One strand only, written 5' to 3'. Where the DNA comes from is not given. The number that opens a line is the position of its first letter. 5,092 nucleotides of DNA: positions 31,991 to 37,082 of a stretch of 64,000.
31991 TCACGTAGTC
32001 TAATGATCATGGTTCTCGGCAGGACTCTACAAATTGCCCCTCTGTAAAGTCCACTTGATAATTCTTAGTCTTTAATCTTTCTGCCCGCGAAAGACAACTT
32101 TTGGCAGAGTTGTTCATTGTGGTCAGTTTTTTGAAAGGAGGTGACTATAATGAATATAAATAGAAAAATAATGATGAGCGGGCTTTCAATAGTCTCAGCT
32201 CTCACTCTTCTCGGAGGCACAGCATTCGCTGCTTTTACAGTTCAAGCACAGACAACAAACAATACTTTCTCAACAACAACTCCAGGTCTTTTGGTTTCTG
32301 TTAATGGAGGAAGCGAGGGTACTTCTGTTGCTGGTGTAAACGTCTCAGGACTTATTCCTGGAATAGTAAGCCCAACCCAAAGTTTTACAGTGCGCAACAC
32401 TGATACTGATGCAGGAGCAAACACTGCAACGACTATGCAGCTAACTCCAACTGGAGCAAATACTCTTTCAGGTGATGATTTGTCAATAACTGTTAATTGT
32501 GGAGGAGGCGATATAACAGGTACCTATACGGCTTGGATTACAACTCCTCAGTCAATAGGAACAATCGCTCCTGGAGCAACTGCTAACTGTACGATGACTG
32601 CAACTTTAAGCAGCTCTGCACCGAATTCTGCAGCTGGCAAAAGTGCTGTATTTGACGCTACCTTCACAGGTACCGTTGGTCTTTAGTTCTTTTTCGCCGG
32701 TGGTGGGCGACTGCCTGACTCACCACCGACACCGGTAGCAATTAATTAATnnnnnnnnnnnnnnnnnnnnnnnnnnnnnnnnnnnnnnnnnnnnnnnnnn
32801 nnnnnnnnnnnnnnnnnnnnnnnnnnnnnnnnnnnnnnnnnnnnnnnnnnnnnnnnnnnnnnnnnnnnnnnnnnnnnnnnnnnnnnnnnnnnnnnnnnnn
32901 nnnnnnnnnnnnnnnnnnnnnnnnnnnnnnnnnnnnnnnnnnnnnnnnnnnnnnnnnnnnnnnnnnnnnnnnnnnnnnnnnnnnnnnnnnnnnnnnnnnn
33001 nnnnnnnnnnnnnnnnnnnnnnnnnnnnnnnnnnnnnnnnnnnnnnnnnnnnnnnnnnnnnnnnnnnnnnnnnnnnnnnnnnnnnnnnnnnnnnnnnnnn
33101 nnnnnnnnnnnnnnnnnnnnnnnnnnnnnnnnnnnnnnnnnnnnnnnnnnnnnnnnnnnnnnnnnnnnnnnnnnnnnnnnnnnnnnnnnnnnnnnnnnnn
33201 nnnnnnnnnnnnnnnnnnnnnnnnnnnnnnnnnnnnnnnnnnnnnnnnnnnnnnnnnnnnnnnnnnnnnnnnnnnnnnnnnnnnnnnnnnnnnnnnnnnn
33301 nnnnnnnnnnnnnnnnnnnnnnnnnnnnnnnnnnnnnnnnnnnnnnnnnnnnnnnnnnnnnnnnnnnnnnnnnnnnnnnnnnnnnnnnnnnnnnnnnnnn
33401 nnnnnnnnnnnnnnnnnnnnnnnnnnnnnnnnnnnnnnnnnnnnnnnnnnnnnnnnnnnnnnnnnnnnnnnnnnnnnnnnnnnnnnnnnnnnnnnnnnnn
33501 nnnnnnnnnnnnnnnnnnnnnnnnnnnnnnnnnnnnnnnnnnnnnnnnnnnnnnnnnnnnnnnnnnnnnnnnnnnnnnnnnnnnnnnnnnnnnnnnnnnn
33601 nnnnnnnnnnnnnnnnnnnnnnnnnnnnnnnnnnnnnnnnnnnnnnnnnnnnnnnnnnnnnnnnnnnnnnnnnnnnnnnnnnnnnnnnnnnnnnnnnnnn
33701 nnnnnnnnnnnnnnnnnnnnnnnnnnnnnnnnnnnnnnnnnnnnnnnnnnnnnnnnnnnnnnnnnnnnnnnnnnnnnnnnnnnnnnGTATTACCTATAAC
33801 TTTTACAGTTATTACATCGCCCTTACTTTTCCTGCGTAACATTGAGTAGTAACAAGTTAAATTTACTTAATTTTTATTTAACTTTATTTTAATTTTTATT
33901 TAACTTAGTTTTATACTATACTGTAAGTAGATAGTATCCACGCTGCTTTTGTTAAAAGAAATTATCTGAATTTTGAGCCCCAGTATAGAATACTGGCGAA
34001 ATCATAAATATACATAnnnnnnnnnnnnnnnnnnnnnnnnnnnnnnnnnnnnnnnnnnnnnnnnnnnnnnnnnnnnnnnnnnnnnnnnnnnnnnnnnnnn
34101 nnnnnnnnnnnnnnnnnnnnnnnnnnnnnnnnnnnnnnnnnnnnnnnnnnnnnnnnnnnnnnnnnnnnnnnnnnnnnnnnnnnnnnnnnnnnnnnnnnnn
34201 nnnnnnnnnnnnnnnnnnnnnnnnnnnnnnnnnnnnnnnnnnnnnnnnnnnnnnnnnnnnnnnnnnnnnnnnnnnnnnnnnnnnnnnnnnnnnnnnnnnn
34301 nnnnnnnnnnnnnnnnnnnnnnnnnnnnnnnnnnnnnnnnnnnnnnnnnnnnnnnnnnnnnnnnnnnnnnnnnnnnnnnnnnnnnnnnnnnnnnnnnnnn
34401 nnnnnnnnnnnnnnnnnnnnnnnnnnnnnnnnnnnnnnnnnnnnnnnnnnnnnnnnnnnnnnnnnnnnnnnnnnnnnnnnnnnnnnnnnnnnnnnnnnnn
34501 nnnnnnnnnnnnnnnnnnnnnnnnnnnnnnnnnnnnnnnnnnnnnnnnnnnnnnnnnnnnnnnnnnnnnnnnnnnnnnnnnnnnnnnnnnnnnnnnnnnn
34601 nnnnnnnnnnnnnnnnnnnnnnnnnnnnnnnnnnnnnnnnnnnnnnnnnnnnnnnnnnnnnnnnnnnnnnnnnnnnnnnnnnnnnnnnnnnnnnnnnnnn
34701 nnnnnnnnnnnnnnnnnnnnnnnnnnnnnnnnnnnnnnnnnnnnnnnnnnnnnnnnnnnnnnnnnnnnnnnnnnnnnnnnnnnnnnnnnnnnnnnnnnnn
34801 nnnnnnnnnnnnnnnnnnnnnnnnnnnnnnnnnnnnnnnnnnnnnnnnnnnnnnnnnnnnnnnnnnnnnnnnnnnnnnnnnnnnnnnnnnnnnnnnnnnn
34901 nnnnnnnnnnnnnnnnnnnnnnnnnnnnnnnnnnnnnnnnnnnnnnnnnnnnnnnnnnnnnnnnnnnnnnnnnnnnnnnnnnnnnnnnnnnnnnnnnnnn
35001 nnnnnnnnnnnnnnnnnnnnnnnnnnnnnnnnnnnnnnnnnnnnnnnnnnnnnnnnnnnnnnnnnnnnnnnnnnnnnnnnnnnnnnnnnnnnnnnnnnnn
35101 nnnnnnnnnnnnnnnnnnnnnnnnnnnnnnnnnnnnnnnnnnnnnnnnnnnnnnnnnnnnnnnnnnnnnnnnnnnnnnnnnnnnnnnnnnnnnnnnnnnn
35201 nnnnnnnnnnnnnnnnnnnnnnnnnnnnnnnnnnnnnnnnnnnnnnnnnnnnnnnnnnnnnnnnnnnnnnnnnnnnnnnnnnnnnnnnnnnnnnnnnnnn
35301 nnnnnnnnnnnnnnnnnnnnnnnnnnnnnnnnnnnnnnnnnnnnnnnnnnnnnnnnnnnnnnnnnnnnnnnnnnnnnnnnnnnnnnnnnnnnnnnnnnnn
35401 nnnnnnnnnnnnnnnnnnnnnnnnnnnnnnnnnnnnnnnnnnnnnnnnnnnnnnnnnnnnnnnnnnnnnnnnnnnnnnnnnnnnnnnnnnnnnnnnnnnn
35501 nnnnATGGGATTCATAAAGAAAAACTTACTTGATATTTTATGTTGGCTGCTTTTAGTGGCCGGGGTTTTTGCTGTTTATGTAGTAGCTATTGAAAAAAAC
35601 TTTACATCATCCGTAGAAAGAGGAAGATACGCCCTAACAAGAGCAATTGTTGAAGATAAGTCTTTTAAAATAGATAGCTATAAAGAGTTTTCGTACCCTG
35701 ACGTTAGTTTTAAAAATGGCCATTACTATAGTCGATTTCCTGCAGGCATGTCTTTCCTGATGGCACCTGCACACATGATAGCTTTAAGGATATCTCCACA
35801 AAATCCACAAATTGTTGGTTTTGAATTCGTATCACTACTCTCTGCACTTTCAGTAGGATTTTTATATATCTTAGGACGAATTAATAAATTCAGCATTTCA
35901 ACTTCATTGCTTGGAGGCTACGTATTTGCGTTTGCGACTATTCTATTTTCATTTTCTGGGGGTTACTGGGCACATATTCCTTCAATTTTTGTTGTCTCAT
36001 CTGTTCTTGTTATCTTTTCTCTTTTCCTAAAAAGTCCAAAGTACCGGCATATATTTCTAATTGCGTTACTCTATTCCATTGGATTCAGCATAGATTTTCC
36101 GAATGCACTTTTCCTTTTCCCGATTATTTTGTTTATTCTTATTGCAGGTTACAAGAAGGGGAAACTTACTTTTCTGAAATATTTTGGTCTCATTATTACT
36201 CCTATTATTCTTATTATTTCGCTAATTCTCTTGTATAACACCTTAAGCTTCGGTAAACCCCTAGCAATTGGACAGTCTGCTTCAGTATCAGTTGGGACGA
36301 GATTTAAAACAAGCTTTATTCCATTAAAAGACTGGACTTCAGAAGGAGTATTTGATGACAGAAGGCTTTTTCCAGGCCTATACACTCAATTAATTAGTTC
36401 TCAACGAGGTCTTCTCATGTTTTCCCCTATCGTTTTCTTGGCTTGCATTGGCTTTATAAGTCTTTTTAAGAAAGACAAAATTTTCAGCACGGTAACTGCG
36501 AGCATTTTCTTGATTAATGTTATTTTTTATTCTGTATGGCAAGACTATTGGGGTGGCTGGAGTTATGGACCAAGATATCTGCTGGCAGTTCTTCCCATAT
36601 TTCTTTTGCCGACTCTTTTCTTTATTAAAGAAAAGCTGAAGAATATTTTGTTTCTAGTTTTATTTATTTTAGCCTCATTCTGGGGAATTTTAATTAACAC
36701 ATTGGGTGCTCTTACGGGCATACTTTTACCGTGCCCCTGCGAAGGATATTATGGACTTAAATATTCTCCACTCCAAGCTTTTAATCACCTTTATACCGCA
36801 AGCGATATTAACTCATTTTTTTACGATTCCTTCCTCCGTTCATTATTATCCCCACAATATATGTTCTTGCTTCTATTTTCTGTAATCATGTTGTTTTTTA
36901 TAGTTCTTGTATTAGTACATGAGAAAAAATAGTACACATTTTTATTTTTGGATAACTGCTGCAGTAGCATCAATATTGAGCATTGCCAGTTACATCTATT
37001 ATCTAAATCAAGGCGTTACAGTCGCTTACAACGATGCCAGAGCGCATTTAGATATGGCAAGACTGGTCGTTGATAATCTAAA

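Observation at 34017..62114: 28-kb envelope glycan / protein-glycosylation cluster built from three sets of paralogs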

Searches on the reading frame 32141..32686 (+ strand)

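Call 9: search_protein_families(library=pfam, proteins=[window:32141-32686:+], max_evalue=0.001)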
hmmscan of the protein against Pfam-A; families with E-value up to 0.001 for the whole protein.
window:32141-32686:+ (181 aa): 1 family
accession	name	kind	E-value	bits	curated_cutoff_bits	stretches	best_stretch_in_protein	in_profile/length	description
PF12389.13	Peptidase_M73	-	0.00079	19.7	22.5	1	6-89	2-75/196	Camelysin metallo-endopeptidase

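Call 74: search_protein_families(library=ncbifam, proteins=[window:32141-32686:+], max_evalue=0.001)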
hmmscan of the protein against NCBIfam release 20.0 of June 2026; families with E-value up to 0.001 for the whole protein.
window:32141-32686:+ (181 aa): 0 families

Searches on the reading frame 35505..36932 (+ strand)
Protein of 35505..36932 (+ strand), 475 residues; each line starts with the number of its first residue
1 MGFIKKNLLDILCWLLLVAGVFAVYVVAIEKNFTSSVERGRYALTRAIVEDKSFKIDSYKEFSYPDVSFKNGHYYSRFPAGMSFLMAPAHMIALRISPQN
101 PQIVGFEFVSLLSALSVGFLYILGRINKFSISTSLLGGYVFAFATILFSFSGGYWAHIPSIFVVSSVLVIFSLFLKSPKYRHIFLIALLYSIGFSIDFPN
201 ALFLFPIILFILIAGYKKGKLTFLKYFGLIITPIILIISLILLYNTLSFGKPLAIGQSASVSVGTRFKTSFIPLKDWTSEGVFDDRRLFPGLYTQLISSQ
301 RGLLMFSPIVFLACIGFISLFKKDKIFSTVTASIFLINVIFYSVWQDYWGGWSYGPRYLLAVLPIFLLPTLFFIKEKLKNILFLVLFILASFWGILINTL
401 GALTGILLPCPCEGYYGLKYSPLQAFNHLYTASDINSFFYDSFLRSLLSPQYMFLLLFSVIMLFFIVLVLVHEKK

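Call 4: search_protein_families(library=pfam, proteins=[window:35505-36932:+], max_evalue=0.01)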
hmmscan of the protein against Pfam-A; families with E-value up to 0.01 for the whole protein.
window:35505-36932:+ (475 aa): 1 family
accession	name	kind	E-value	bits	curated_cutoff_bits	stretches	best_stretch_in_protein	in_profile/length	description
PF13231.12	PMT_2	-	0.0092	16.6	26.1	1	109-235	28-153/160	Dolichyl-phosphate-mannose-protein mannosyltransferase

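Call 7: search_protein_families(library=ncbifam, proteins=[window:35505-36932:+], max_evalue=0.01)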
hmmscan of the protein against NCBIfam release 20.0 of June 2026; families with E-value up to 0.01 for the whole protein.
window:35505-36932:+ (475 aa): 1 family
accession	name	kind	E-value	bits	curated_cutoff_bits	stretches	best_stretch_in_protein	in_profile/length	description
NF047440.1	LA3751_2_3_fam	subfamily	1.3e-12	47.3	200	1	61-402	64-386/460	LA_3751/LA_3752 family putative glycosyltransferase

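Call 14: search_solved_structures(query=window:35505-36932:+, max_evalue=1)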
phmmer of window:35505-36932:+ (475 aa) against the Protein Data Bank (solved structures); distinct sequences matched with E-value up to 1: 0.

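Call 24: find_homologous_proteins(query=window:35505-36932:+, max_evalue=0.00001)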
Query window:35505-36932:+ (475 aa): 49 proteins with E <= 0.00001 among 8000 candidates.
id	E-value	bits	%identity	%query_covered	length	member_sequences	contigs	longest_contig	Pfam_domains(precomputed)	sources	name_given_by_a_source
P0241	0.0e+0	1023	100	100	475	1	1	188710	-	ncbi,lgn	-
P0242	1.1e-252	857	80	100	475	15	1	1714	-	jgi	jgi:hypothetical protein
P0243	5.9e-145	502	51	98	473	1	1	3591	-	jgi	jgi:hypothetical protein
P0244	2.8e-137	477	51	91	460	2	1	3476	-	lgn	-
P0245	2.0e-132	461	48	98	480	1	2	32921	-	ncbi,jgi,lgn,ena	-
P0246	2.1e-37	148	31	88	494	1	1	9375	-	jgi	jgi:hypothetical protein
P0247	2.9e-36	144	28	93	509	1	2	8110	-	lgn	-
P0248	2.5e-35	141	30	70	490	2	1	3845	-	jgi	-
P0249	4.6e-34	137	28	93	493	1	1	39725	-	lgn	-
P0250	7.6e-34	136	29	92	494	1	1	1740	-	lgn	-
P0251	1.3e-32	132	30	81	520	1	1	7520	-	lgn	-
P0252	2.5e-30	124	28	91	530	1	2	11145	-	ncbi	-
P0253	1.1e-16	79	34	24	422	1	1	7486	-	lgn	-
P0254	5.2e-16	77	27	78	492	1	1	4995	-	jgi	jgi:hypothetical protein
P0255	5.4e-13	67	24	70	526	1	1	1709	-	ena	-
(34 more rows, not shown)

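Call 39: predict_structure(alignment_id=A2)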
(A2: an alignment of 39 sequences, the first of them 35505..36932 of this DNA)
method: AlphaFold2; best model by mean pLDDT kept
length: 475 residues; sequences in the alignment: 39
mean_pLDDT: 90.5   pTM: 0.91
mean pLDDT of the five models: 90.5, 90.4, 89.1, 89.0, 87.7
residues with pLDDT >= 90: 367; 70-90: 62; 50-70: 29; < 50: 17
segments of 3 or more residues with pLDDT < 50: 263-276
pLDDT, mean of each block of 10 residues (from residue 1): 70 97 96 89 98 97 88 93 97 95 96 98 97 98 97 95 98 97 98 95 97 98 98 98 94 75 45 48 75 90 94 97 97 95 84 87 95 97 98 97 81 57 86 88 95 97 98 94
secondary structure, 60 per line:
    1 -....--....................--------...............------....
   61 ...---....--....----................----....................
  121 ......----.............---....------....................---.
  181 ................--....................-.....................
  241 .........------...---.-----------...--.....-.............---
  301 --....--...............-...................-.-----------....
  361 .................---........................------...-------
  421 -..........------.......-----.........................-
elements in order: H2-5 H8-27 H36-50 H57-63 E67-70 E73-76 H81-96 H101-126 H131-143 H147-150 H157-176 H180-196 H199-218 H220-249 H279-282 H285-297 H303-306 H309-323 H325-343 H357-377 H381-404 H422-431 H438-444 H450-474

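Call 46: fold_search(model_id=the predicted structure, library=pdb)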
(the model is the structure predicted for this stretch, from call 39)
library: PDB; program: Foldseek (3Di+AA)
matches with E <= 10: 222; with E <= 0.001: 16
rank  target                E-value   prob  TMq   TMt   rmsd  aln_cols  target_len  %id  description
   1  9s6u_A                3.4e-05  1.00  0.50  0.44   7.3       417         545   12  Ternary cryo-EM structure of human ALG9 with Dol25-PP-GlcNAc2Man8, Dol25-P-Man and Fab (released 2026-03-18)
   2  5ogl_A                4.0e-05  1.00  0.49  0.35   9.6       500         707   14  Structure of bacterial oligosaccharyltransferase PglB in complex with an acceptor peptide and an lipid-linked oligosac (released 2017-10-25)
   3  6gxc_A                4.6e-05  1.00  0.52  0.37   8.6       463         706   14  Bacterial oligosaccharyltransferase PglB in complex with an inhibitory peptide and a reactive lipid-linked oligosaccha (released 2018-11-14)
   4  3rce_A                4.6e-05  1.00  0.50  0.37  10.2       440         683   14  Bacterial oligosaccharyltransferase PglB (released 2011-06-15)
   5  9s6s_A                9.1e-05  1.00  0.51  0.46   6.9       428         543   12  Ternary cryo-EM structure of human ALG9 with Dol25-PP-GlcNAc2Man6, Dol25-P-Man and Fab (released 2026-03-18)
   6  8agb_A                1.2e-04  1.00  0.50  0.38  12.1       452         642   14  Structure of yeast oligosaccharylransferase complex with lipid-linked oligosaccharide bound (released 2022-12-07)
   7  8pn9_A                1.6e-04  1.00  0.54  0.41  12.6       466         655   13  Structure of human oligosaccharyltransferase OST-A complex bound to NGI-1 (released 2024-05-08)
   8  7e9s_A                1.8e-04  1.00  0.44  0.27  13.7       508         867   12  Archaeal oligosaccharyltransferase AglB from Archaeoglobus fulgidus in complex with an inhibitory peptide and a dolich (released 2021-09-08)
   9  3waj                  2.4e-04  1.00  0.49  0.31  14.4       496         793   16  Crystal structure of the Archaeoglobus fulgidus oligosaccharyltransferase (O29867_ARCFU) complex with Zn and sulfate (released 2013-10-30)
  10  9i5k_A                2.8e-04  1.00  0.54  0.52   9.3       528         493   11  Structure of the Chaetomium thermophilum Pmt4 homodimer (C2 symmetry) (released 2025-12-24)
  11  9s6r_A                3.0e-04  1.00  0.48  0.57   9.8       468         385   13  Ternary cryo-EM structure of yeast ALG3 with Dol25-PP-GlcNAc2Man5, Dol25-P-Man, and Fab (released 2026-03-18)
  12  6ftg_5                3.6e-04  1.00  0.51  0.39  13.8       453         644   13  Subtomogram average of OST-containing ribosome-translocon complexes from canine rough microsomal membranes (released 2018-03-21)
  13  5f15                  3.9e-04  1.00  0.49  0.44   7.5       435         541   11  Crystal Structure of ArnT from Cupriavidus metallidurans bound to Undecaprenyl phosphate (released 2016-02-17)
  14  5ezm                  3.9e-04  1.00  0.49  0.44   7.5       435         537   11  Crystal Structure of ArnT from Cupriavidus metallidurans in the apo state (released 2016-02-17)
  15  3wak                  3.9e-04  1.00  0.43  0.26  16.6       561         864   13  Crystal structure of the Archaeoglobus fulgidus oligosaccharyltransferase (O29867_ARCFU) in the apo form (released 2013-10-30)
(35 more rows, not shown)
